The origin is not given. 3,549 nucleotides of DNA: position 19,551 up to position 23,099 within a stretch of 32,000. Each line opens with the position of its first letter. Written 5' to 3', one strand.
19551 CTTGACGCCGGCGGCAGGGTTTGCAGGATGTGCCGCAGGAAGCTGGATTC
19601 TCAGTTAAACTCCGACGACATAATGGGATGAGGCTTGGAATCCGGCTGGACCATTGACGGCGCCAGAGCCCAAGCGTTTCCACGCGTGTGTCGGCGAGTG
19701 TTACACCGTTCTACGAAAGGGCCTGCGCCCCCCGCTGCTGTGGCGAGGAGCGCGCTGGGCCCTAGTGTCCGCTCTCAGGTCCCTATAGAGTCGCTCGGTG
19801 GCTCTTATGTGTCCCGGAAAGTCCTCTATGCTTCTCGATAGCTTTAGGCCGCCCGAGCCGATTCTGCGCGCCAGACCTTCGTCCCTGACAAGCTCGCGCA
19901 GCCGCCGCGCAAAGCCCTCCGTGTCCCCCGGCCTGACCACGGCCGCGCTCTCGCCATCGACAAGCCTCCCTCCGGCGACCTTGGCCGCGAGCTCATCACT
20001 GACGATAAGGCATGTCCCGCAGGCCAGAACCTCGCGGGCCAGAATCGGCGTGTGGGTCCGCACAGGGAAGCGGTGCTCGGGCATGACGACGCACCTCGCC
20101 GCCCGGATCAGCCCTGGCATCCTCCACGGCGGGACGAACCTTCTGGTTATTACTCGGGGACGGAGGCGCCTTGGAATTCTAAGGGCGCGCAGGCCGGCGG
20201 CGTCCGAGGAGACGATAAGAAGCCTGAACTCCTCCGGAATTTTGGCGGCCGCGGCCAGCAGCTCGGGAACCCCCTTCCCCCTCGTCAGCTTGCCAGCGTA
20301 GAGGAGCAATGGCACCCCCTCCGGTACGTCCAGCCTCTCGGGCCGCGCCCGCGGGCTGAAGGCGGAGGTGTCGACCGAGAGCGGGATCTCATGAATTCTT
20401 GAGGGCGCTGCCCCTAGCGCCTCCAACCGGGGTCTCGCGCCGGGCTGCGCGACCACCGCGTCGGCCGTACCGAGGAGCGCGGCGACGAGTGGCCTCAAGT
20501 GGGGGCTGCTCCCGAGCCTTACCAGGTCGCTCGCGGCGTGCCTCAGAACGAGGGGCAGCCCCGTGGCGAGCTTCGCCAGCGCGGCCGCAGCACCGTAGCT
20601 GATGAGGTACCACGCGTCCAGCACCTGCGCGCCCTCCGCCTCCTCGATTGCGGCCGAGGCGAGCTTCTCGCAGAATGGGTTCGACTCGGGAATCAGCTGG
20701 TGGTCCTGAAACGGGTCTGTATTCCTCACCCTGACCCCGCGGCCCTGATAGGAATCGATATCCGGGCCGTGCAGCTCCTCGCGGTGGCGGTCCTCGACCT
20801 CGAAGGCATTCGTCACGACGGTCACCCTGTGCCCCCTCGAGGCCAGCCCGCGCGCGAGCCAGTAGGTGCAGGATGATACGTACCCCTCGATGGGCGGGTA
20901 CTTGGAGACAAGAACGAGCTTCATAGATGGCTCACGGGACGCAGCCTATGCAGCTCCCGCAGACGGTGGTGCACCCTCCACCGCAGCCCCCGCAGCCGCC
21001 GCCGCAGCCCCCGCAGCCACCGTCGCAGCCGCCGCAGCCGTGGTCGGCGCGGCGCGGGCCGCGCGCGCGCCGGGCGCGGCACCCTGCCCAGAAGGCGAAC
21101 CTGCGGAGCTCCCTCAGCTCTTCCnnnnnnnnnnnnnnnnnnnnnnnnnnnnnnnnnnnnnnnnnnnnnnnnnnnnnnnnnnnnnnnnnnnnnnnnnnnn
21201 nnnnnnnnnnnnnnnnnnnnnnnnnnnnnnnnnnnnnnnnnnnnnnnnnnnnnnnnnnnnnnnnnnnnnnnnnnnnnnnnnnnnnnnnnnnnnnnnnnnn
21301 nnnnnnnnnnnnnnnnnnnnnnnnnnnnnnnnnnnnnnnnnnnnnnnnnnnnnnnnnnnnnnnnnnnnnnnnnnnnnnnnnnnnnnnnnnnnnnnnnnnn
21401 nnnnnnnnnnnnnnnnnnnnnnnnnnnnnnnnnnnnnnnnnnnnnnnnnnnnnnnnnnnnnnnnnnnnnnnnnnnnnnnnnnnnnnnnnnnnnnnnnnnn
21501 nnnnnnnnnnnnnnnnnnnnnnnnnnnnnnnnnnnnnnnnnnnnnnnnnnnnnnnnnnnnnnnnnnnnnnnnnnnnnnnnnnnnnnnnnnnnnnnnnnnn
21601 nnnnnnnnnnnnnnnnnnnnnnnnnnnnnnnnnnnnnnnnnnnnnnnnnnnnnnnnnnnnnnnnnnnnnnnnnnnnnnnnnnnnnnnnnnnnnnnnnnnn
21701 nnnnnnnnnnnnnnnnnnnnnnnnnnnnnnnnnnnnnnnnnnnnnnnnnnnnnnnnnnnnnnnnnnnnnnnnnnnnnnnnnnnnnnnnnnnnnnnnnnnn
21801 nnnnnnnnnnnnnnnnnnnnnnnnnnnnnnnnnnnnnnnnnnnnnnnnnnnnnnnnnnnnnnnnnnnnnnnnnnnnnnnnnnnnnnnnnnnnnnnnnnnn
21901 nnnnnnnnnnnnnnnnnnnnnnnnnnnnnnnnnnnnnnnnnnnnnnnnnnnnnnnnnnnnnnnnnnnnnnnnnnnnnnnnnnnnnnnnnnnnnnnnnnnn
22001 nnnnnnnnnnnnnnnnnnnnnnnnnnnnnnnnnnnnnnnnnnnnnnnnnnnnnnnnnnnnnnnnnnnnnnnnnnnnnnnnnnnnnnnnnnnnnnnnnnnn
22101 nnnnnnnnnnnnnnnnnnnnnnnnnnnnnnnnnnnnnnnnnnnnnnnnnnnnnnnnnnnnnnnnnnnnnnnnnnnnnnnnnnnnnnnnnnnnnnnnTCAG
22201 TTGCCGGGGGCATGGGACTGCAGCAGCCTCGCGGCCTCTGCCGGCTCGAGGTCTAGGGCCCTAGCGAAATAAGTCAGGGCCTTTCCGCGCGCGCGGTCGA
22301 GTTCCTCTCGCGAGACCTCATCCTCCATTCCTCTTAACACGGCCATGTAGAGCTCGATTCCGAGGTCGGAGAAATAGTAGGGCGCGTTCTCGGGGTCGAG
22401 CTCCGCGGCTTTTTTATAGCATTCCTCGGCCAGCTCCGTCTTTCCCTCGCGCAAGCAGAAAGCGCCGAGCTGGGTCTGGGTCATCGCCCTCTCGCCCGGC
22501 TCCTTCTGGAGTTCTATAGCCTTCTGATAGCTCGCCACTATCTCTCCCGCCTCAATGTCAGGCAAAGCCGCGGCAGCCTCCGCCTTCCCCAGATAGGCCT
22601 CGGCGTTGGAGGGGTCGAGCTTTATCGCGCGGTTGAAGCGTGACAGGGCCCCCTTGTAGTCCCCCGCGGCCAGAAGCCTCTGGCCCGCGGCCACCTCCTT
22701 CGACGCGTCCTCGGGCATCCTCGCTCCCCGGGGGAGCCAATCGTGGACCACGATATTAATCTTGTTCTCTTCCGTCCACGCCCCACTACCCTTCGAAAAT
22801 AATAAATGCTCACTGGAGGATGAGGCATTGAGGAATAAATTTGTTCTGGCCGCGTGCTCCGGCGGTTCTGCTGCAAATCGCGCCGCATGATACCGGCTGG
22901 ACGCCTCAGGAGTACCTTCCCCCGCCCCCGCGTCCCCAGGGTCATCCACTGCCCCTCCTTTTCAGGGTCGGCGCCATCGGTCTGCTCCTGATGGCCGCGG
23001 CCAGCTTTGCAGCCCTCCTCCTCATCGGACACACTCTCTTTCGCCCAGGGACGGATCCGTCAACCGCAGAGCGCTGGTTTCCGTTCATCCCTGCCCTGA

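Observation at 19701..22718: Tightly coupled operon of TPR protein, radical SAM/SPASM enzyme, Cys/Gly-repeat small ORF and GT-B glycosyltransferase: a candidate undescribed archaeal RiPP-like system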

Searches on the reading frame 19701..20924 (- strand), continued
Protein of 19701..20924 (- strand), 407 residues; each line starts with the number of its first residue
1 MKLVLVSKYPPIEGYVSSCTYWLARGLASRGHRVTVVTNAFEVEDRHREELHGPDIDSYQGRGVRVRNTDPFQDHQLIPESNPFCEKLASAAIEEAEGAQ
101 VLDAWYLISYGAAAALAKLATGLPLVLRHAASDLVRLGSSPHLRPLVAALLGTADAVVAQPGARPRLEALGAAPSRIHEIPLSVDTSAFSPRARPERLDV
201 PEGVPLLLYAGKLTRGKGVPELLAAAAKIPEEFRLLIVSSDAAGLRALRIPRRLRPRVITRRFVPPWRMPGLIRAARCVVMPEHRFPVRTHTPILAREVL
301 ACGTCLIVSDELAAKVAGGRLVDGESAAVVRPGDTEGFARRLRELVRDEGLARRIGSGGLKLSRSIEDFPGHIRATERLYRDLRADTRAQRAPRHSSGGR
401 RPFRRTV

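Call 74: find_encoding_contigs(protein=P0158, flank=5000, max_places=1)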
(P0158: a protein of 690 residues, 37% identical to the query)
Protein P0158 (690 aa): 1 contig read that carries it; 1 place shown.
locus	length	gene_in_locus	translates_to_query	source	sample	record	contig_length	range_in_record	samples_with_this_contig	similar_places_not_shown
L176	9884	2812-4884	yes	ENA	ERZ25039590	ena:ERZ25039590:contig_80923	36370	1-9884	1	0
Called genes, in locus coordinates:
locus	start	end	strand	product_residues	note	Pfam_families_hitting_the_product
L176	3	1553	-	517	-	?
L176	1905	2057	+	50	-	-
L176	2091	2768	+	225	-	PF27765:UCP032817-like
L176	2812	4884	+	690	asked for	PF13439:Glyco_transf_4 (weak), PF13579:Glyco_trans_4_4, PF00534:Glycos_transf_1, PF13524:Glyco_trans_1_2 (weak)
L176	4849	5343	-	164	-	-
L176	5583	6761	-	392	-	-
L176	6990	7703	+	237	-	-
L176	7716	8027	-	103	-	PF00005:ABC_tran (weak)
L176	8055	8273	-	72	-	-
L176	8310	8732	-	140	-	-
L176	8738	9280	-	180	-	PF00664:ABC_membrane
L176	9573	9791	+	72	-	-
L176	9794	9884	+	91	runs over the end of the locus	-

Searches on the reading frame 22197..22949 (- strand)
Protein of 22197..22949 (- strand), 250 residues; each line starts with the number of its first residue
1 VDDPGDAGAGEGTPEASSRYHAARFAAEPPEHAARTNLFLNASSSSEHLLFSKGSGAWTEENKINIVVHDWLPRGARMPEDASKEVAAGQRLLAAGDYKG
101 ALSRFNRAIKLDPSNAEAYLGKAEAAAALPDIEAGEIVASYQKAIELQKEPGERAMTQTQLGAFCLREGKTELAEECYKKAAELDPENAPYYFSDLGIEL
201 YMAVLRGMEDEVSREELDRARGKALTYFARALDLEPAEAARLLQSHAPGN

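Call 3: search_protein_families(library=ncbifam, proteins=[window:22197-22949:-], max_evalue=0.01)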
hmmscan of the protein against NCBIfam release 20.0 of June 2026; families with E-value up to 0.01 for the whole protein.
window:22197-22949:- (250 aa): 15 families
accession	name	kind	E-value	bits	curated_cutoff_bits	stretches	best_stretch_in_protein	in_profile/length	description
TIGR02917.1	PEP_TPR_lipo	equivalog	3.7e-10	38.3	312.2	1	76-193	391-503/899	XrtA/PEP-CTERM system TPR-repeat protein PrsT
NF002725.1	PRK02603.1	equivalog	5.2e-08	33.1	143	1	115-238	32-153/173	photosystem I assembly protein Ycf3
TIGR02521.1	type_IV_pilW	equivalog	1.9e-07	30.9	154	1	82-152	31-99/234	type IV pilus biogenesis/stability protein PilW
TIGR04510.1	mod_pep_cyc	subfamily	2.8e-07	29.4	400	1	80-186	396-498/814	putative peptide modification system cyclase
NF040959.1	MamA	equivalog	9.3e-06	25.2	200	1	88-185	111-203/204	magnetosome protein MamA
NF040561.1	PrimPol_Msp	equivalog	4.7e-05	22.1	200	1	83-232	26-159/515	CRISPR-associated primase-polymerase type A1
TIGR00990.1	3a0801s09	subfamily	0.00012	20.8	757.25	1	93-198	342-441/615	mitochondrial import receptor subunit TOM70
TIGR02552.1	LcrH_SycD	equivalog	0.00013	21.7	104.8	0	92-134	62-104/136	SycD/LcrH family type III secretion system chaperone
NF033920.0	C39_PA2778_fam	equivalog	0.00071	19.1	150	0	75-138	183-246/255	PA2778 family cysteine peptidase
NF041054.1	WAxxUGC_long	equivalog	0.0013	18.1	300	0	154-191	275-312/354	ResA-like WAxxUGC motif-containing protein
NF008520.0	PRK11447.1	equivalog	0.0065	14.3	858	0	87-149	356-416/1157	cellulose synthase complex outer membrane protein BcsC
TIGR03939.1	PGA_TPR_OMP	equivalog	0.0072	14.6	366.65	1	58-190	65-189/800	poly-beta-1,6 N-acetyl-D-glucosamine export porin PgaA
NF008391.2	PRK11189.1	equivalog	0.0075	15.8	250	0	159-203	103-146/297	lipoprotein NlpI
NF053607.1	CHU_0125_OmpA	equivalog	0.0078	14.7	620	1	87-184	24-116/639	CHU_0125 family OmpA-like outer membrane integrity protein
NF033762.1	social_mot_Tgl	equivalog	0.0089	15.4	225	0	94-181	43-126/252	social motility TPR repeat lipoprotein Tgl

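Call 4: search_protein_families(library=pfam, proteins=[window:22197-22949:-], max_evalue=0.01)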
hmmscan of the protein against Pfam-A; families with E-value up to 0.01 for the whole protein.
window:22197-22949:- (250 aa): 12 families
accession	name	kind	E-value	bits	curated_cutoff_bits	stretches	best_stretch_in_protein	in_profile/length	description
PF13414.12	TPR_11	-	2.5e-13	49.9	26.8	2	89-125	1-37/42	TPR repeat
PF00515.34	TPR_1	-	7.8e-12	44.9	27.8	1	159-188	5-34/34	Tetratricopeptide repeat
PF07719.23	TPR_2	-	1.4e-11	43.9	27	2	160-188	6-34/34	Tetratricopeptide repeat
PF13428.12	TPR_14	-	9.1e-11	41.8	23.5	2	87-124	6-43/44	Tetratricopeptide repeat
PF13181.12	TPR_8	-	9.1e-09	35.2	25.7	1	160-188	6-34/34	Tetratricopeptide repeat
PF14559.12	TPR_19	-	8.2e-08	32.9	25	1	92-133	1-42/68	Tetratricopeptide repeat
PF13432.12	TPR_16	-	2.6e-07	31.4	32.7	1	87-144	2-57/65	Tetratricopeptide repeat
PF13431.12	TPR_17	-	6.3e-07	29.6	24.4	0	105-126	2-23/34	Tetratricopeptide repeat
PF13176.12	TPR_7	-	2e-05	24.8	27.9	0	160-188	4-34/36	Tetratricopeptide repeat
PF23914.1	TPR_CcmH_CycH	-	2.7e-05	24.5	42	0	78-128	46-96/158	Cytochrome c-type biogenesis protein H TPR domain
PF13424.12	TPR_12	-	7.9e-05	23.2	30.1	1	139-185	24-75/77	Tetratricopeptide repeat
PF07219.19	HemY_N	-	0.00043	20.8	31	0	76-128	53-105/107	HemY protein N-terminus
